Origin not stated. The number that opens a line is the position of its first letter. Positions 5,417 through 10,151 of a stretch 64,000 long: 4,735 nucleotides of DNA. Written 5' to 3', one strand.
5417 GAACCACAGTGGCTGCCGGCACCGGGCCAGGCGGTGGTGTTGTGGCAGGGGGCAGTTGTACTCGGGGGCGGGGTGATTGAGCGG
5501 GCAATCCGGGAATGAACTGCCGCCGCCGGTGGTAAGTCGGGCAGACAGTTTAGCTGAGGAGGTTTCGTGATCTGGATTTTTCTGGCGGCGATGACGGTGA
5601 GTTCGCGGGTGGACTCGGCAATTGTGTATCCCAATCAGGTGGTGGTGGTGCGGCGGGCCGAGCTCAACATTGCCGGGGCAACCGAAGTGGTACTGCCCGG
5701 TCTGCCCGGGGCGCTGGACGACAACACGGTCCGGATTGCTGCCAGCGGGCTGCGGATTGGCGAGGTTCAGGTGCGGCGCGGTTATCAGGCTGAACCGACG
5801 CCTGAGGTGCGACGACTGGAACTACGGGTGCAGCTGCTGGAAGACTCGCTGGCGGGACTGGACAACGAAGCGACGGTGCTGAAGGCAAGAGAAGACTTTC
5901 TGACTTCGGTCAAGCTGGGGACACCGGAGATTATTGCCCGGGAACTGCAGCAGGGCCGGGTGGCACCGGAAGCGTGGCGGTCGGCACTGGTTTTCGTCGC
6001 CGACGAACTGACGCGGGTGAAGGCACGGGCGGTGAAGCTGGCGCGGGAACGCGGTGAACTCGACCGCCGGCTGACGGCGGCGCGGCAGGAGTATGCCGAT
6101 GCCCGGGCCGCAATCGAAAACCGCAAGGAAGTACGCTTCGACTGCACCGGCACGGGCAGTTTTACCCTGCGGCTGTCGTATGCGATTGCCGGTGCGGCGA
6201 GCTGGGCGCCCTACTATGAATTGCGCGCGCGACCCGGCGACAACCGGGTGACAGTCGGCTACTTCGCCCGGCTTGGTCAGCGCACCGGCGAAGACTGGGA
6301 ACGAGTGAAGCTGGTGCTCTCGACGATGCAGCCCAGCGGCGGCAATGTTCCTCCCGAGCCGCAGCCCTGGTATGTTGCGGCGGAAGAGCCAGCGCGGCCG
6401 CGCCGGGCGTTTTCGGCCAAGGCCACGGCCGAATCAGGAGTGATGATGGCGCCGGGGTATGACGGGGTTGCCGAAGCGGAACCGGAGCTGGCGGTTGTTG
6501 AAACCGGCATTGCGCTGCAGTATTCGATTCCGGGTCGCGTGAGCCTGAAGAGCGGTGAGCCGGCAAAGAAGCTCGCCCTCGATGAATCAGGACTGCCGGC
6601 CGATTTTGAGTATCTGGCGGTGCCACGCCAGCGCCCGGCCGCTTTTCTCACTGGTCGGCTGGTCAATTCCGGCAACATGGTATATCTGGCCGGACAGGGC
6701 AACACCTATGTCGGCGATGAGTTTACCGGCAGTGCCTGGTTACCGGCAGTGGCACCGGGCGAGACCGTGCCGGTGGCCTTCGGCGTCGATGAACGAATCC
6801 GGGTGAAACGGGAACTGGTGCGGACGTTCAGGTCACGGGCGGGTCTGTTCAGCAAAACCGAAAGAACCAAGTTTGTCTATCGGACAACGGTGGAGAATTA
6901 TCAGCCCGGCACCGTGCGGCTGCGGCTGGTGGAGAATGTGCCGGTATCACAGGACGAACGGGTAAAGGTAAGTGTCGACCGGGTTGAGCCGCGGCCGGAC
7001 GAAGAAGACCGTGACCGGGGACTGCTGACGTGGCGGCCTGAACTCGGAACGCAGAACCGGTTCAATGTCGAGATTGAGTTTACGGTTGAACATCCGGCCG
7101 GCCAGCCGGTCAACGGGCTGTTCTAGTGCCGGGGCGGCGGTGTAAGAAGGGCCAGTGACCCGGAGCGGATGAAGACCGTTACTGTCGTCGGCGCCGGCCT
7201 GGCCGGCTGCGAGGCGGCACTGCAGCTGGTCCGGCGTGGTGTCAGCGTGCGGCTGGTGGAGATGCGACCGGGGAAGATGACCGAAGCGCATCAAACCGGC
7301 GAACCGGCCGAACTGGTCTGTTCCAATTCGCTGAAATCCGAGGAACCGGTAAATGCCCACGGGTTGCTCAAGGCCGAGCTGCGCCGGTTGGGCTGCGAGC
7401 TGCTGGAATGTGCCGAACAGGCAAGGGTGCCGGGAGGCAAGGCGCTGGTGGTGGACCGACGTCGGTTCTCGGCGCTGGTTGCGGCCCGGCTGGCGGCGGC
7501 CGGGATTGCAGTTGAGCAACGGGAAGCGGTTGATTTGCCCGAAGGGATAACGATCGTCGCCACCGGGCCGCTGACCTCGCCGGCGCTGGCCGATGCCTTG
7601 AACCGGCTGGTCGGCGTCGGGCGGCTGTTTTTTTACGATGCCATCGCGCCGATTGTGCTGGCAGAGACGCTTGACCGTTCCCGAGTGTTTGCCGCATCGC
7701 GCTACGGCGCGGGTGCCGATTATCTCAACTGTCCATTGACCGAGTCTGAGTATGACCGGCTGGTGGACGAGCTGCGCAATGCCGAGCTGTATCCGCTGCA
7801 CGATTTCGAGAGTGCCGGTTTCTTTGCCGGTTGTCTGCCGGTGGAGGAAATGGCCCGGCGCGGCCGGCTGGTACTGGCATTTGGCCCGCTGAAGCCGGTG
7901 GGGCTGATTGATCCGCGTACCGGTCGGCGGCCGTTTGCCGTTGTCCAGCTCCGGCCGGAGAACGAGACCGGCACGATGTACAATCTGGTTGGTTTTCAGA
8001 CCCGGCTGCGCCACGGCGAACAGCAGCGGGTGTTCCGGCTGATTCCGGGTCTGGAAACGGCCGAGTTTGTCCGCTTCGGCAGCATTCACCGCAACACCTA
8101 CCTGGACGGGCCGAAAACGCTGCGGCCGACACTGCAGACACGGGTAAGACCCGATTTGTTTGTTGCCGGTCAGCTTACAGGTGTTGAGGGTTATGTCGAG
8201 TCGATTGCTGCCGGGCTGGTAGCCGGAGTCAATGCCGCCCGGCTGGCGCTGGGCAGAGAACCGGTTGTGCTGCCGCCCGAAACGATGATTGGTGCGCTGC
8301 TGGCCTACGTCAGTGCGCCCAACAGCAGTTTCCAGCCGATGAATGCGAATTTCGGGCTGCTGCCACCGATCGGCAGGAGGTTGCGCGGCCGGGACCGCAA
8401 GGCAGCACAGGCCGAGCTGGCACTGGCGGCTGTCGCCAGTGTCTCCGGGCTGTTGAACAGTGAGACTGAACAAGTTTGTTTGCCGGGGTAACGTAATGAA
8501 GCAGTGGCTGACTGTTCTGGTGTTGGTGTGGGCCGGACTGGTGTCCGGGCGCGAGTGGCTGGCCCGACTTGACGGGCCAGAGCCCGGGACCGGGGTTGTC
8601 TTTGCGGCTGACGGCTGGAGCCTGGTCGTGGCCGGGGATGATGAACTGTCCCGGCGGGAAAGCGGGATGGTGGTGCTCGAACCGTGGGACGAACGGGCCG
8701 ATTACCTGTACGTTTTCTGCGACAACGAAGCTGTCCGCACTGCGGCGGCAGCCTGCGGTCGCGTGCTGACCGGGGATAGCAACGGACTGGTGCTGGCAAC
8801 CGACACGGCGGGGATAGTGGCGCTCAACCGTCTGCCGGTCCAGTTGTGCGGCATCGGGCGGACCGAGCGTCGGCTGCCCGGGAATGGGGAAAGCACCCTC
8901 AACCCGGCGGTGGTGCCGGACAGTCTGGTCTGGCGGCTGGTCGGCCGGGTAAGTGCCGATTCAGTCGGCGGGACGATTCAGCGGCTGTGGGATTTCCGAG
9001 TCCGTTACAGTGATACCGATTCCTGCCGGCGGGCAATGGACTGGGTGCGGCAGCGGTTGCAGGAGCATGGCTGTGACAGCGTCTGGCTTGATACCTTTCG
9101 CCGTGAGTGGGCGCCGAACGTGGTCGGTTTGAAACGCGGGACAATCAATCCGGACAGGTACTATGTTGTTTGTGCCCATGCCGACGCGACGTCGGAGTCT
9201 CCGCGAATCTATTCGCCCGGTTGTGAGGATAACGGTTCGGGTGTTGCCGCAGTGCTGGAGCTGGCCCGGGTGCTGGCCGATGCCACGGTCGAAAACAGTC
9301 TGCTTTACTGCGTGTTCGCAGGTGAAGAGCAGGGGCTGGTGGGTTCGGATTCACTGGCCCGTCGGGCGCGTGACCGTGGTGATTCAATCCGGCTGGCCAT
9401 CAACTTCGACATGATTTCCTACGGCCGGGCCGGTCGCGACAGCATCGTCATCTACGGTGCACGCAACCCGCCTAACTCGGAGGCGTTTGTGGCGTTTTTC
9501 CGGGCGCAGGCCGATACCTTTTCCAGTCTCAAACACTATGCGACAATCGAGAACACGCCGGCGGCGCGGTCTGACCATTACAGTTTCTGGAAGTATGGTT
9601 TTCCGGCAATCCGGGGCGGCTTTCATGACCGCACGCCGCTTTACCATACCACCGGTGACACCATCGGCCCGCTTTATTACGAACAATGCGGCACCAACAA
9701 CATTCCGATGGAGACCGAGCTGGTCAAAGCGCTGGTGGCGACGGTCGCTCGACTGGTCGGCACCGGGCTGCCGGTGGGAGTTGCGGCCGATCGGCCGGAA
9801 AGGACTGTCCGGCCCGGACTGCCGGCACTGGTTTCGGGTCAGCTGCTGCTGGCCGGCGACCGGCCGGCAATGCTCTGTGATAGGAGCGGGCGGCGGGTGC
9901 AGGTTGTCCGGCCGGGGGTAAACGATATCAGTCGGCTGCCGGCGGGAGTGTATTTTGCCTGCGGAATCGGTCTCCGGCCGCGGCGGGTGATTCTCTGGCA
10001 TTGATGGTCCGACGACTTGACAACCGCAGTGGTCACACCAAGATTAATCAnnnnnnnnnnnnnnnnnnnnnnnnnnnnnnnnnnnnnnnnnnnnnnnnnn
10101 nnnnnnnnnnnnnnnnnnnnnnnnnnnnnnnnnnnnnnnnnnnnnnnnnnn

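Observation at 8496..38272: A secretome island of six large hydrolases, all with signal peptides, carrying two distinct flavours of C-terminal sorting tail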

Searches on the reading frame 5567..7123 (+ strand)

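Call 46: search_protein_families(library=pfam, proteins=[window:5567-7123:+], max_evalue=0.001)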
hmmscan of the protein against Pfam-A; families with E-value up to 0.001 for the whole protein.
window:5567-7123:+ (519 aa): 2 families
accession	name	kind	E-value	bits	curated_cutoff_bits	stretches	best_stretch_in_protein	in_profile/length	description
PF13598.12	DUF4139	-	1.2e-52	179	31.8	1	201-510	1-204/205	Domain of unknown function (DUF4139)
PF13600.11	DUF4140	-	2.1e-14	54.2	27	1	19-112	2-98/98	N-terminal domain of unknown function (DUF4140)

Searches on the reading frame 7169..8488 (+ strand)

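Call 46: search_protein_families(library=pfam, proteins=[window:7169-8488:+], max_evalue=0.001)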
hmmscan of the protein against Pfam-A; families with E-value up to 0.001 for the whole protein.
window:7169-8488:+ (440 aa): 10 families
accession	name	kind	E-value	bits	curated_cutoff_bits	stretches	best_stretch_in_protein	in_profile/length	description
PF01134.28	GIDA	-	9.2e-83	278.9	22.1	1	4-363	2-390/391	Glucose inhibited division protein A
PF01266.30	DAO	-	2.7e-06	27.6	27.9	1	4-54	2-50/353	FAD dependent oxidoreductase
PF00070.33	Pyr_redox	-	5.7e-05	24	22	1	4-34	2-32/82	Pyridine nucleotide-disulphide oxidoreductase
PF07992.20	Pyr_redox_2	-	5.8e-05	23.1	26.1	1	3-37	144-178/291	Pyridine nucleotide-disulphide oxidoreductase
PF13450.12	NAD_binding_8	-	8.4e-05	23.2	21.9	1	6-34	1-29/68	NAD(P)-binding Rossmann-like domain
PF12831.13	FAD_oxidored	-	9.2e-05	22.3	27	1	4-34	2-32/416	FAD dependent oxidoreductase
PF01494.25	FAD_binding_3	-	0.00017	21.3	22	1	3-37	3-37/349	FAD binding domain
PF00890.30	FAD_binding_2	-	0.00033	20.4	20.4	1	4-35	2-33/414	FAD binding domain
PF01262.27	AlaDh_PNT_C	-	0.00048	20.1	23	0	3-60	30-89/214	Alanine dehydrogenase/PNT, C-terminal domain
PF02737.24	3HCDH_N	-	0.00063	20.1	22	1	3-45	1-43/180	3-hydroxyacyl-CoA dehydrogenase, NAD binding domain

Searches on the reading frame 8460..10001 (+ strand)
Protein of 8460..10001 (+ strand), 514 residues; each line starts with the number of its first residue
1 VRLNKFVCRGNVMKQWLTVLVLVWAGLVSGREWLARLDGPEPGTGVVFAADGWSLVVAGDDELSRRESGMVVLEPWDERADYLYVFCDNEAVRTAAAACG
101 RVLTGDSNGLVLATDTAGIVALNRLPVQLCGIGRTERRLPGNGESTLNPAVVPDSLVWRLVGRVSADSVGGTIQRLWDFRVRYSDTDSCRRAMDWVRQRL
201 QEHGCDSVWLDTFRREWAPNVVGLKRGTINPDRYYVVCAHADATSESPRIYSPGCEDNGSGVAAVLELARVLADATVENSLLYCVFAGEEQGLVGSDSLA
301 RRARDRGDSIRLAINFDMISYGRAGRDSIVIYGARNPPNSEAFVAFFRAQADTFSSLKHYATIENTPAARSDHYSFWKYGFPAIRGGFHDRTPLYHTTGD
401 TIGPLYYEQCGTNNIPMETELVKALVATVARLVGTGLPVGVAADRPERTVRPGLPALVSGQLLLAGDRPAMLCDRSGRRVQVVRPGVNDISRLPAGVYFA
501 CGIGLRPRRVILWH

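Call 4: search_protein_families(library=pfam, proteins=[window:8460-10001:+], max_evalue=1)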
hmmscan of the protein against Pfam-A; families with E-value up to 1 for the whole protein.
window:8460-10001:+ (514 aa): 5 families
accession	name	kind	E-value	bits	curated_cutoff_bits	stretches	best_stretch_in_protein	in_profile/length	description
PF04389.22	Peptidase_M28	-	1.1e-34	120.2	21.3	1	220-403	1-175/193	Peptidase family M28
PF01546.33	Peptidase_M20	-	0.00061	20.2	24.6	1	248-309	26-88/206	Peptidase family M20/M25/M40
PF05343.19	Peptidase_M42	-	0.12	11.8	23.2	1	257-302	134-179/292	M42 glutamyl aminopeptidase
PF14399.12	BtrH_N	-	0.19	12.4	29.7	0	160-219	46-105/134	Butirosin biosynthesis protein H, N-terminal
PF05450.20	Nicastrin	-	0.35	10.8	25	1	234-302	2-73/218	Nicastrin large lobe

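Call 5: search_protein_families(library=ncbifam, proteins=[window:8460-10001:+], max_evalue=1)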
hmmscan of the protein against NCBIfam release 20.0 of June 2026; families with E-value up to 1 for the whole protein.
window:8460-10001:+ (514 aa): 10 families
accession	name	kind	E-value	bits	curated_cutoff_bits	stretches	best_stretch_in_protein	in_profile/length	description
NF045908.1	AminopepLapALeg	equivalog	1e-15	57.5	600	1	158-408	125-377/396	aminopeptidase LapA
NF007568.0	PRK10199.1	equivalog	6.5e-05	22.3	298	1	253-318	139-205/346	aminopeptidase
NF006399.0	PRK08651.1-2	equivalog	0.0051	15.9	381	1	245-325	96-178/405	succinyl-diaminopimelate desuccinylase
NF058540.1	Ncarbamyl_ErtE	equivalog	0.013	14.1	520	1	186-290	36-130/418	N-carbamyl-l-glutamate amidohydrolase ErtE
NF001382.0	PRK00279.1-4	equivalog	0.089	12.4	334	1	144-194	109-159/212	adenylate kinase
TIGR01900.1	dapE-gram_pos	equivalog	0.096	11.6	304.2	1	245-291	79-125/351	succinyl-diaminopimelate desuccinylase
TIGR01883.1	PepT-like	hypoth_equivalog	0.12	11.3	274.25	1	257-301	100-145/361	peptidase T-like protein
NF006405.0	PRK08652.1-3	equivalog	0.14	11.3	455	1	241-301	78-140/367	acetylornithine deacetylase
TIGR01910.1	DapE-ArgE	subfamily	0.21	10.7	217.6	1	247-302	95-152/373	ArgE/DapE family deacylase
NF004788.0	PRK06133.1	subfamily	0.3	10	349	1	245-305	131-193/417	glutamate carboxypeptidase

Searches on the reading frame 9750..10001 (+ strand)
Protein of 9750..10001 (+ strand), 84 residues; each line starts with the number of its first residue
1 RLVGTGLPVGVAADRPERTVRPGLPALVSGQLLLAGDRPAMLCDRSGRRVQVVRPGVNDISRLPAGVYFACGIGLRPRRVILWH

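Call 7: search_protein_families(library=ncbifam, proteins=[window:9750-10001:+], max_evalue=10)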
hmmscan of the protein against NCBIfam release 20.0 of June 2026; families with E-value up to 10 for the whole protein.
seq(84 aa): 0 families

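Call 8: search_protein_families(library=pfam, proteins=[window:9750-10001:+], max_evalue=10)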
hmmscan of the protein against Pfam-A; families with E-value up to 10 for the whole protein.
seq(84 aa): 0 families

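Call 22: search_protein_families(library=ncbifam, alignment_id=A2, max_evalue=10)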
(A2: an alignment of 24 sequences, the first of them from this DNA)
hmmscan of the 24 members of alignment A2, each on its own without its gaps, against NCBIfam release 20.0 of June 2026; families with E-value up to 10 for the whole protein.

A. member 1, seq(68 aa): 1 family
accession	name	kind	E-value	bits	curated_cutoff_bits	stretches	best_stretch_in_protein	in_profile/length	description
NF041125.1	deph_CoA_kin_Thcocales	equivalog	0.2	11.1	300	1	9-55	91-136/176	GTP-dependent dephospho-CoA kinase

B. families by the number of members that match (of 24 scanned): 5 families
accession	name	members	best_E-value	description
TIGR04183.1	Por_Secre_tail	10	8.5e-06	T9SS type A sorting domain-containing protein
NF008991.0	PRK12334.2-3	1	0.058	nucleoside triphosphate pyrophosphohydrolase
TIGR04158.1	rSAM_MIA_synth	1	0.1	3-methyl-2-indolic acid synthase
NF041125.1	deph_CoA_kin_Thcocales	1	0.2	GTP-dependent dephospho-CoA kinase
NF053538.1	DixhxACActTsKce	1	0.22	3,5-dioxohexanoate:acetyl-CoA acetone transferase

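Call 23: find_homologous_proteins(query=A2, max_evalue=0.001)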
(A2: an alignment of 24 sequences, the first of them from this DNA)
Query A2 (24 sequences) (68 aa, profile of the alignment): 1 proteins with E <= 0.001 among 1541 candidates.
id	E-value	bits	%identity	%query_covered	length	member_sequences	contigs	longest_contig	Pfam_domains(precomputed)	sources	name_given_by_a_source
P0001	4.0e-15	73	-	-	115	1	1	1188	-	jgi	jgi:hypothetical protein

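Call 54: predict_structure(alignment_id=A5)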
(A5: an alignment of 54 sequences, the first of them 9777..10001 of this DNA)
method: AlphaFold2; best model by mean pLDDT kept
length: 75 residues; sequences in the alignment: 54
mean_pLDDT: 84.7   pTM: 0.67
mean pLDDT of the five models: 84.7, 83.4, 81.3, 79.0, 76.4
residues with pLDDT >= 90: 43; 70-90: 19; 50-70: 10; < 50: 3
segments of 3 or more residues with pLDDT < 50: none
pLDDT, mean of each block of 10 residues (from residue 1): 53 79 92 95 95 95 83 88
secondary structure, 60 per line:
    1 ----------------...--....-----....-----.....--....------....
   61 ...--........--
elements in order: E17-19 E22-25 E31-34 E40-44 E47-50 E57-63 E66-73

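Call 71: search_protein_families(library=ncbifam, alignment_id=A5, max_evalue=0.000054)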
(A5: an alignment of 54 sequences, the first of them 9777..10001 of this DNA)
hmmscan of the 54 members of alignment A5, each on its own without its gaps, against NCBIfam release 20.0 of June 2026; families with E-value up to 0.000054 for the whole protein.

A. member 1, window:9777-10001:+ (75 aa): 0 families

B. families by the number of members that match (of 54 scanned): 4 families
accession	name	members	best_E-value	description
TIGR04183.1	Por_Secre_tail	3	3.7e-06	T9SS type A sorting domain-containing protein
TIGR02276.1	beta_rpt_yvtn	1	1.1e-11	beta-propeller repeat protein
TIGR03866.1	PQQ_ABC_repeats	1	2.2e-07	PQQ-dependent catabolism-associated beta-propeller protein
TIGR04312.1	choice_anch_B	1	4e-05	choice-of-anchor B family protein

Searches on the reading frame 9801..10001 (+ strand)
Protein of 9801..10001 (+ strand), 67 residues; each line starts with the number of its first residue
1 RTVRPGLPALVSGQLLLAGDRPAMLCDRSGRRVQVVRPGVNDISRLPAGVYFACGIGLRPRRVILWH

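Call 13: find_homologous_proteins(query=A1, max_evalue=0.01)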
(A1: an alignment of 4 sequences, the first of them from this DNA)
Query A1 (4 sequences): 289 candidates shared short words with the query, none scored E <= 0.01.
